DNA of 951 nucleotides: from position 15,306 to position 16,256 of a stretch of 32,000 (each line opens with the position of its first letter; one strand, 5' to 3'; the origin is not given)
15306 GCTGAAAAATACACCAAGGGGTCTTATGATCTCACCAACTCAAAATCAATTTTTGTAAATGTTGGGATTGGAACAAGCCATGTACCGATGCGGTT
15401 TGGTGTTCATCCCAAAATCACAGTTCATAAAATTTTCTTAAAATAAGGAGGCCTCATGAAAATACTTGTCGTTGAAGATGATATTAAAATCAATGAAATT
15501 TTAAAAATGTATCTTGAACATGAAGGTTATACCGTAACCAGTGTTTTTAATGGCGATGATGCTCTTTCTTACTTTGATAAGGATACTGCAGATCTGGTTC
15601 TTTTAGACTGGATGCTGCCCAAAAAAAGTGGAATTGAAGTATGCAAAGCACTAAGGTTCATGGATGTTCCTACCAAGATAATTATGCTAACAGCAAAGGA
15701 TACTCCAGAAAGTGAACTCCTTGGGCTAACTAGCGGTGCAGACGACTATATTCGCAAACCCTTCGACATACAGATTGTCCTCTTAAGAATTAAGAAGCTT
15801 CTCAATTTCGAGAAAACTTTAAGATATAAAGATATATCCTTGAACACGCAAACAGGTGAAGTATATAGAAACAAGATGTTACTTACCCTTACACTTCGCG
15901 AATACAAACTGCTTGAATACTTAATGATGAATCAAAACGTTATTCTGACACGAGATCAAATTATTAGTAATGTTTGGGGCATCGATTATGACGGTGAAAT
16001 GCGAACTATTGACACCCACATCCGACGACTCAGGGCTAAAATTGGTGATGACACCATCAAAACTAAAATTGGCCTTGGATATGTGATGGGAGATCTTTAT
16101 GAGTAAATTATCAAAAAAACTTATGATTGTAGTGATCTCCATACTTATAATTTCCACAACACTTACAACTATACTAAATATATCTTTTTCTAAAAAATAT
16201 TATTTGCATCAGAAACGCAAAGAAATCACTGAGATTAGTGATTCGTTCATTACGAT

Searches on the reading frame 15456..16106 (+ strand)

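Call 82: search_protein_families(library=pfam, proteins=[window:15456-16106:+])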
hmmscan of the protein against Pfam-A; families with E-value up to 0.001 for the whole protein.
window:15456-16106:+ (216 aa): 2 families
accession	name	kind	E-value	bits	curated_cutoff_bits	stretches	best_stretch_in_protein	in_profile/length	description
PF00072.30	Response_reg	-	1.6e-25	89.9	30.2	1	3-109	1-107/111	Response regulator receiver domain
PF00486.34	Trans_reg_C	-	2.7e-23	82.3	26.2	1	143-211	4-77/77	Transcriptional regulatory protein, C terminal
